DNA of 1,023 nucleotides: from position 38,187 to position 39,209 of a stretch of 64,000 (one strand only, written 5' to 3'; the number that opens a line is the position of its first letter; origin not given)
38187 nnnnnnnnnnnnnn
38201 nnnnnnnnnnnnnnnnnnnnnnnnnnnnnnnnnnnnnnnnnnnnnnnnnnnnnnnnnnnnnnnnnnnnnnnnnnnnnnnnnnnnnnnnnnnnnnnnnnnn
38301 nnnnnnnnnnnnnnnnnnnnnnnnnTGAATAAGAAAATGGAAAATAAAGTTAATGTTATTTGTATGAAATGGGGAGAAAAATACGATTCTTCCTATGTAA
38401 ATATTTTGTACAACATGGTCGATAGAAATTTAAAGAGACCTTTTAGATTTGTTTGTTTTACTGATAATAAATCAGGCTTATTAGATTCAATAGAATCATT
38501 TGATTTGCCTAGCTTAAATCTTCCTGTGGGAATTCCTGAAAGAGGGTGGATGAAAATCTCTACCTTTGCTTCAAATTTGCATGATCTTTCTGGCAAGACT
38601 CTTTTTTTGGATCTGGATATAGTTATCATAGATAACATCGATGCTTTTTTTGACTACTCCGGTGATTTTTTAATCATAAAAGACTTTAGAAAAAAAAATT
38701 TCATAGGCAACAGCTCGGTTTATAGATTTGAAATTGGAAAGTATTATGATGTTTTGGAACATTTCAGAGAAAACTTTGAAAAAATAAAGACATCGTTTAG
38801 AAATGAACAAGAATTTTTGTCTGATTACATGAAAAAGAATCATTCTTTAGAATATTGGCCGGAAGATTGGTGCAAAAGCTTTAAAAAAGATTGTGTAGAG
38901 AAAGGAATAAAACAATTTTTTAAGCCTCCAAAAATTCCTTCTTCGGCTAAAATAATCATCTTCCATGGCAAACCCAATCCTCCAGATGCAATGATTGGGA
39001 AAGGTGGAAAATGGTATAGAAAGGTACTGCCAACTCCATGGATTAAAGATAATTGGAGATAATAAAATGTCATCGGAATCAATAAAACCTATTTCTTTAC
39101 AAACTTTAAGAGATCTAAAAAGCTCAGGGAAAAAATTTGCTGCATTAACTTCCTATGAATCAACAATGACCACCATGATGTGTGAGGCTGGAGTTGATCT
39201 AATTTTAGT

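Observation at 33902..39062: Six-gene glycosyltransferase / methyltransferase / prenyltransferase-like island inserted between ilvE and panBC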

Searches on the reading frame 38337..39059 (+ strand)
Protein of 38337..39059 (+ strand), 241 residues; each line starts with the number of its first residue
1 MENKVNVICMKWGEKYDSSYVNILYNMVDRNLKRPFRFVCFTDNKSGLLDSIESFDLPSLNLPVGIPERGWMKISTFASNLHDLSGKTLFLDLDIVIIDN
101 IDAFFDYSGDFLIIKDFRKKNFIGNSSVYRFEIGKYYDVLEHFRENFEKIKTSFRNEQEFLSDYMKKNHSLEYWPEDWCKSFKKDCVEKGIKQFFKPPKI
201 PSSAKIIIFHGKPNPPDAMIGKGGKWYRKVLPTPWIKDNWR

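Call 3: search_protein_families(library=pfam, proteins=[window:38337-39059:+], max_evalue=0.01)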
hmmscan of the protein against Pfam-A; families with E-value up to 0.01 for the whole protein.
window:38337-39059:+ (241 aa): 0 families

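Call 4: search_protein_families(library=ncbifam, proteins=[window:38337-39059:+], max_evalue=0.01)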
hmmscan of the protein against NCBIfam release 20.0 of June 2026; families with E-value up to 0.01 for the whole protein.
window:38337-39059:+ (241 aa): 0 families

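Call 6: search_solved_structures(query=window:38337-39059:+, max_evalue=1)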
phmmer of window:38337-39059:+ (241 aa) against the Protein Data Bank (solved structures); distinct sequences matched with E-value up to 1: 5.
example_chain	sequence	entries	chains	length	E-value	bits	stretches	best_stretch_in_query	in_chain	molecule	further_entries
6mw5_A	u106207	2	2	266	0.24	13.9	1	57-123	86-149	UDP-galactose:glucoside-Skp1 alpha-D-galactosyltransferase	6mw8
3w1a_A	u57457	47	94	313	0.36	13.3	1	54-98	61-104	Dihydroorotate dehydrogenase (fumarate)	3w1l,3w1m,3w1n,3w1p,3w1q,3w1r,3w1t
2e68_A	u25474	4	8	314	0.36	13.3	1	54-98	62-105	Dihydroorotate dehydrogenase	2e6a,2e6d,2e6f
3w87_A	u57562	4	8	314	0.36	13.3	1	54-98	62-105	Dihydroorotate dehydrogenase (fumarate)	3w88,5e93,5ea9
2djl_A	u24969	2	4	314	0.37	13.3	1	54-98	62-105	dihydroorotate dehydrogenase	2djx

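Call 25: find_homologous_proteins(query=window:38337-39059:+)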
Query window:38337-39059:+ (241 aa): 1219 proteins with E <= 0.001 among 1303 candidates; the best 120 are listed.
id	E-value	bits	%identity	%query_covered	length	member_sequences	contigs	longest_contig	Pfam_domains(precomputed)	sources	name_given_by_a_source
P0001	7.3e-117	407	68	100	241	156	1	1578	-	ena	-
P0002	1.4e-116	406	69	100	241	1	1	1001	-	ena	-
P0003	3.5e-116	405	69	100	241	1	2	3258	-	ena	-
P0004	4.5e-116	405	69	100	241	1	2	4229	-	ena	-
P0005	4.8e-116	405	69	100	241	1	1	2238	-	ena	-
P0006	7.2e-116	404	68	100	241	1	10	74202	-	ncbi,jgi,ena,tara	tara:strand:- start:15830 stop:16555 length:726 start_codon:yes stop_codon:yes gene_type:complete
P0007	1.4e-115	403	68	100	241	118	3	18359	-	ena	-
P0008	1.5e-115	403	69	100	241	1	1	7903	-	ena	-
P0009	2.3e-115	402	68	100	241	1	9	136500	-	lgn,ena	-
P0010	2.3e-115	402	69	100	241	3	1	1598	-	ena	-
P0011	5.7e-115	401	68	100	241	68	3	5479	-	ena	-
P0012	6.8e-115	401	68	100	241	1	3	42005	-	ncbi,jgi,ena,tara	tara:strand:- start:1927 stop:2652 length:726 start_codon:yes stop_codon:yes gene_type:complete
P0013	1.4e-114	400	68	100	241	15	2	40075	-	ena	-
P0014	1.2e-113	397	68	100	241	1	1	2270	-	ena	-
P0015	1.2e-113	397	66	100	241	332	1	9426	-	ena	-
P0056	2.9e-93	330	57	98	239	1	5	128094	-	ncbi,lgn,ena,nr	ncbi:MAG TPA: hypothetical protein PKD64_06085 [Pirellulaceae bacterium]|nr:hypothetical protein [Pi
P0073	1.2e-89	318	53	98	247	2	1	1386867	-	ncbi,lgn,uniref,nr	ncbi:glycosyltransferase [Natronospirillum operosum]|uniref:Glycosyltransferase n=1 Tax=Natronospiri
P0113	2.2e-85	304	55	98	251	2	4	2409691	-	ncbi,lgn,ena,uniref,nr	ncbi:glycosyltransferase [Acinetobacter sp. NIPH 1852]|uniref:hypothetical protein n=1 Tax=unclassif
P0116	4.1e-85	303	51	99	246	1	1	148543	-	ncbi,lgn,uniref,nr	ncbi:glycosyltransferase [Hydrogenophaga sp.]|uniref:glycosyltransferase n=1 Tax=Hydrogenophaga sp. 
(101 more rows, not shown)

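Call 26: find_encoding_contigs(protein=P0009, flank=8000, max_places=3)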
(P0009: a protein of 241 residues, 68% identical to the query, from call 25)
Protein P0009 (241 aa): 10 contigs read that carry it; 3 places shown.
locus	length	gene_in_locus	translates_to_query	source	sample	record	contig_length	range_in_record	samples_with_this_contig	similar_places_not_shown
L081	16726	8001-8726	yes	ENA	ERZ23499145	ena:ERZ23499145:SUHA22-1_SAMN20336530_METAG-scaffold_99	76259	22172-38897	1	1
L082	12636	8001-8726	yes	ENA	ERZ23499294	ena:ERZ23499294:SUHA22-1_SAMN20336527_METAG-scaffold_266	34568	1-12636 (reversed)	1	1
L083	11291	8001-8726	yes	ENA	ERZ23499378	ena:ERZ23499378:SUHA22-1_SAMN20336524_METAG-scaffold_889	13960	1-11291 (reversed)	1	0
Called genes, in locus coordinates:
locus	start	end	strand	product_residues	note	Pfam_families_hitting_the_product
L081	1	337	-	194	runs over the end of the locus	PF00440:TetR_N, PF22276:SlmA-like_C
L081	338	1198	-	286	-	PF00696:AA_kinase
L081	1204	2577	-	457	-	PF02878:PGM_PMM_I, PF02879:PGM_PMM_II, PF02880:PGM_PMM_III, PF00408:PGM_PMM_IV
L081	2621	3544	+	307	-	PF01063:Aminotran_4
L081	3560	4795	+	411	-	PF13439:Glyco_transf_4, PF13579:Glyco_trans_4_4, PF20706:GT4-conflict, PF00534:Glycos_transf_1, PF13692:Glyco_trans_1_4, PF13524:Glyco_trans_1_2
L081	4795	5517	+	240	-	PF01209:Ubie_methyltran, PF02353:CMAS, PF13489:Methyltransf_23, PF03141:Methyltransf_29, PF13847:Methyltransf_31, PF08241:Methyltransf_11, PF08242:Methyltransf_12, PF13649:Methyltransf_25, +1 more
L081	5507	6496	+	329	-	-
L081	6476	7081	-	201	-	PF13578:Methyltransf_24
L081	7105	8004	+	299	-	PF12146:Hydrolase_4, PF00561:Abhydrolase_1, PF12697:Abhydrolase_6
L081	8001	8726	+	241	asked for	-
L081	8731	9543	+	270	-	PF02548:Pantoate_transf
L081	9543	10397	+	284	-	PF02569:Pantoate_ligase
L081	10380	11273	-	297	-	PF03279:Lip_A_acyltrans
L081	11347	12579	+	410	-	PF04413:Glycos_transf_N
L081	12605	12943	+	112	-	PF00543:P-II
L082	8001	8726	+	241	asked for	-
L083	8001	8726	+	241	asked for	-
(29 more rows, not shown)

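Call 27: find_encoding_contigs(protein=P0113, flank=6000, max_places=2)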
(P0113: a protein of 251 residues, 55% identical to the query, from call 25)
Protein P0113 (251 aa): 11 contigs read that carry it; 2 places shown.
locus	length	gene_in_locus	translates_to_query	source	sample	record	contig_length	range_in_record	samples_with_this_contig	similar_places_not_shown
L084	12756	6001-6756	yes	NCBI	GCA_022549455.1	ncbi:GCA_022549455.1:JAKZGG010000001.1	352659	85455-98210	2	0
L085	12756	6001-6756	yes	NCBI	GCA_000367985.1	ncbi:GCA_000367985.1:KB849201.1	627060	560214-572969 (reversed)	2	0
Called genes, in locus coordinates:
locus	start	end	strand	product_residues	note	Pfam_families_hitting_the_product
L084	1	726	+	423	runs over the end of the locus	PF00512:HisKA, PF02518:HATPase_c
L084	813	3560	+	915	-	PF03710:GlnE, PF08335:GlnD_UR_UTase, PF03710:GlnE, PF08335:GlnD_UR_UTase (weak)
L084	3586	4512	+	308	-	PF01063:Aminotran_4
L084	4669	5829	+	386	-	PF01210:NAD_Gly3P_dh_N (weak), PF03721:UDPG_MGDP_dh_N, PF03807:F420_oxidored (faint), PF00984:UDPG_MGDP_dh, PF03720:UDPG_MGDP_dh_C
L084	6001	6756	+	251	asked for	-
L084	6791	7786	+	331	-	PF17101:Stealth_CR1, PF11380:Stealth_CR2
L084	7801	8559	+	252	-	PF01755:Glyco_transf_25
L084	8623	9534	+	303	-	PF05704:Caps_synth, PF04488:Gly_transf_sug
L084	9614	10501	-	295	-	PF27901:WaaZ_KDO_III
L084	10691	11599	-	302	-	-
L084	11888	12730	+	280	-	PF01755:Glyco_transf_25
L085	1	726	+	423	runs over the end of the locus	PF00512:HisKA, PF02518:HATPase_c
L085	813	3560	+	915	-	PF03710:GlnE, PF08335:GlnD_UR_UTase, PF03710:GlnE, PF08335:GlnD_UR_UTase (weak)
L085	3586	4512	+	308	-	PF01063:Aminotran_4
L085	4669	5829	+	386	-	PF01210:NAD_Gly3P_dh_N (weak), PF03721:UDPG_MGDP_dh_N, PF03807:F420_oxidored (faint), PF00984:UDPG_MGDP_dh, PF03720:UDPG_MGDP_dh_C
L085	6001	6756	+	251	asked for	-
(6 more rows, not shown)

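Call 37: predict_structure(alignment_id=A1)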
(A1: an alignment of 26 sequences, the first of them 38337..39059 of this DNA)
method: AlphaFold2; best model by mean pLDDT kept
length: 241 residues; sequences in the alignment: 26
mean_pLDDT: 92.1   pTM: 0.90
mean pLDDT of the five models: 92.1, 92.1, 90.0, 89.8, 88.4
residues with pLDDT >= 90: 189; 70-90: 40; 50-70: 11; < 50: 1
segments of 3 or more residues with pLDDT < 50: none
pLDDT, mean of each block of 10 residues (from residue 1): 86 92 98 98 97 95 69 94 96 97 97 90 94 97 95 92 97 97 91 91 95 89 71 93 87
secondary structure, 60 per line:
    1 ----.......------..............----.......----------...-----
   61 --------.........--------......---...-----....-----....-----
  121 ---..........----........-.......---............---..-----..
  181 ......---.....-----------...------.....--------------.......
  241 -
elements in order: E5-11 H18-31 E36-42 E53-55 H69-77 E86-91 E95-97 H103-106 E112-115 E124-133 H138-145 H147-153 H157-168 E179-181 H182-186 H190-194 E206-208 H215-219 H234-240

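Call 40: fold_search(model_id=the predicted structure, library=pdb)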
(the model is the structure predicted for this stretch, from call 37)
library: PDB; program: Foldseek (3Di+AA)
matches with E <= 10: 1081; with E <= 0.001: 280
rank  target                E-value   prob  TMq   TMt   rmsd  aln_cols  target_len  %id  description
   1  7ui6_A                9.0e-09  1.00  0.60  0.27   6.0       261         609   14  CryoEM structure of LARGE1 from C1 reconstruction (released 2023-03-08)
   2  4ayl                  4.9e-08  1.00  0.59  0.66   4.8       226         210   12  Molecular structure of a metal-independent bacterial glycosyltransferase that catalyzes the synthesis of histo-blood gro (released 2012-12-19)
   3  6eqj                  5.2e-08  1.00  0.56  0.56   5.5       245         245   17  Crystal Structure of Human Glycogenin-1 (GYG1) Tyr195pIPhe mutant, apo form (released 2017-12-20)
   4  1zcu                  6.7e-08  1.00  0.54  0.51   5.7       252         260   14  apo form of the 162S mutant of glycogenin (released 2005-04-26)
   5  3qvb                  7.1e-08  1.00  0.59  0.57   5.5       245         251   17  Crystal Structure of Human Glycogenin-1 (GYG1) complexed with manganese and UDP (released 2011-03-23)
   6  1zdg                  9.1e-08  1.00  0.60  0.57   5.3       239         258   16  Ser159 mutant of glycogenin complexed with UDP-glucose and manganese (released 2005-04-26)
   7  1zcy                  9.7e-08  1.00  0.59  0.56   5.4       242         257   14  apo form of a mutant of glycogenin in which Asp159 is replaced by Ser (released 2005-04-26)
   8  6eql_B                1.0e-07  1.00  0.57  0.60   4.9       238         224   16  Crystal Structure of Human Glycogenin-1 (GYG1) Tyr195pIPhe mutant complexed with manganese and UDP (released 2017-12-20)
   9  1ss9                  1.2e-07  1.00  0.62  0.54   7.1       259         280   13  Crystal Structural Analysis of Active Site Mutant Q189E of LgtC (released 2004-09-21)
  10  7zll                  1.2e-07  1.00  0.60  0.52   5.2       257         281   12  Catalytic domain of UDP-Glucose Glycoprotein Glucosyltransferase from Chaetomium thermophilum in complex with the 5-[(mo (released 2023-04-26)
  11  7zvj_B                1.2e-07  1.00  0.57  0.26   4.8       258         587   15  Homodimeric structure of LARGE1 (released 2022-11-30)
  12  6fsn                  1.2e-07  1.00  0.58  0.52   5.6       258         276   11  Catalytic domain of UDP-Glucose Glycoprotein Glucosyltransferase from Chaetomium thermophilum in complex with UDP-glucos (released 2019-03-20)
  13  1g9r                  1.2e-07  1.00  0.61  0.54   6.8       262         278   14  CRYSTAL STRUCTURE OF GALACTOSYLTRANSFERASE LGTC IN COMPLEX WITH MN AND UDP-2F-GALACTOSE (released 2001-02-14)
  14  6ts2_C                1.2e-07  1.00  0.58  0.15   5.5       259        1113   12  Truncated version of Chaetomium thermophilum UDP-Glucose Glucosyl Transferase (UGGT) lacking domain TRXL2 (417-650). (released 2020-01-08)
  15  6eql_A                1.3e-07  1.00  0.59  0.56   5.5       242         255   14  Crystal Structure of Human Glycogenin-1 (GYG1) Tyr195pIPhe mutant complexed with manganese and UDP (released 2017-12-20)
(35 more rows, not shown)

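Call 53: find_encoding_contigs(protein=P0073, flank=6000, max_places=1)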
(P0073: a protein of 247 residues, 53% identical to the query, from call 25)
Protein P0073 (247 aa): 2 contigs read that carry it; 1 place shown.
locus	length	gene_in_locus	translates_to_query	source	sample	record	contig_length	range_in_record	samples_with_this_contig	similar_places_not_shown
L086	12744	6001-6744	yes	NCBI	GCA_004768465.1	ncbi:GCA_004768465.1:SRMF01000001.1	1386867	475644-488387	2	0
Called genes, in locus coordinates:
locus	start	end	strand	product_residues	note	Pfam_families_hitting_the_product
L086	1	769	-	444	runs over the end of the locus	PF04932:Wzy_C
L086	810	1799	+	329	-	-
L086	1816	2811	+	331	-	PF17101:Stealth_CR1, PF11380:Stealth_CR2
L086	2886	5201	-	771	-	PF06293:Kdo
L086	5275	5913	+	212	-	PF10707:YrbL-PhoP_reg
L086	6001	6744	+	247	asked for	-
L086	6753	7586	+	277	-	PF00535:Glycos_transf_2, PF10111:Glyco_tranf_2_2 (weak)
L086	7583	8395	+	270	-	PF00535:Glycos_transf_2 (weak)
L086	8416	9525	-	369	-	PF20706:GT4-conflict, PF13439:Glyco_transf_4, PF13579:Glyco_trans_4_4, PF00534:Glycos_transf_1, PF13692:Glyco_trans_1_4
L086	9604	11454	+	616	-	PF00664:ABC_membrane, PF00005:ABC_tran, PF02463:SMC_N (weak)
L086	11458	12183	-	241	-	-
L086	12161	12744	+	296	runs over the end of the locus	PF13350:Y_phosphatase3, PF22741:PTP-NADK, PF22784:PTP-SAK (weak), PF22785:Tc-R-P (weak)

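Call 54: find_encoding_contigs(protein=P0116, flank=6000, max_places=1)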
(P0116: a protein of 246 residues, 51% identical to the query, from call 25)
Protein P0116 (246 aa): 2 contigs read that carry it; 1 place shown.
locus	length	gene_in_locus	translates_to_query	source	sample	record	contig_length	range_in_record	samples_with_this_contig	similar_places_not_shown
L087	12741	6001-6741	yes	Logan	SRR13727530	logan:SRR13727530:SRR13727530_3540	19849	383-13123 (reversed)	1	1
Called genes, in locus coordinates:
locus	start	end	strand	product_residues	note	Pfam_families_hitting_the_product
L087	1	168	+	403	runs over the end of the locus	PF25989:YknX_C (faint), PF25917:BSH_RND (weak), PF25973:BSH_CzcB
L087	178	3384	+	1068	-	PF00873:ACR_tran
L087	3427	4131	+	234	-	PF01135:PCMT, PF00398:RrnaAD, PF13489:Methyltransf_23 (faint), PF02353:CMAS (weak), PF06325:PrmA (weak), PF13847:Methyltransf_31, PF08241:Methyltransf_11 (weak), PF13649:Methyltransf_25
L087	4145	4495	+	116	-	PF00581:Rhodanese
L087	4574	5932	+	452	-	PF02321:OEP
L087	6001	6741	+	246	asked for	-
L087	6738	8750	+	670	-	PF04413:Glycos_transf_N, PF06293:Kdo, PF01163:RIO1 (faint)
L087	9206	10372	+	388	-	PF03721:UDPG_MGDP_dh_N, PF00984:UDPG_MGDP_dh, PF03720:UDPG_MGDP_dh_C (weak)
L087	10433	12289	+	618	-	PF13472:Lipase_GDSL_2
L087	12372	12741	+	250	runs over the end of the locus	?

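Call 55: find_encoding_contigs(protein=P0056, flank=6000, max_places=1)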
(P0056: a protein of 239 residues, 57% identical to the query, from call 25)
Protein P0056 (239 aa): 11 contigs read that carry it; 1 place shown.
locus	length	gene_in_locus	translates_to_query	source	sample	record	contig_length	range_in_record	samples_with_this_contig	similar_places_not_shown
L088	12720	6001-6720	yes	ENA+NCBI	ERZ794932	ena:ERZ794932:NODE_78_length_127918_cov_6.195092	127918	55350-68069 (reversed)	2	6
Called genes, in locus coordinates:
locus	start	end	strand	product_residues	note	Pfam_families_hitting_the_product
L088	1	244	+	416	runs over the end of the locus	-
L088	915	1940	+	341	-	PF00005:ABC_tran, PF13304:AAA_21 (faint)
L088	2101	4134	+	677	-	-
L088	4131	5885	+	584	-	-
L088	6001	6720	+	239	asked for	-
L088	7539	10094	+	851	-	PF11104:PilM_2, PF14450:FtsA (weak)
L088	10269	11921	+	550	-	-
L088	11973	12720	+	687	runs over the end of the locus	-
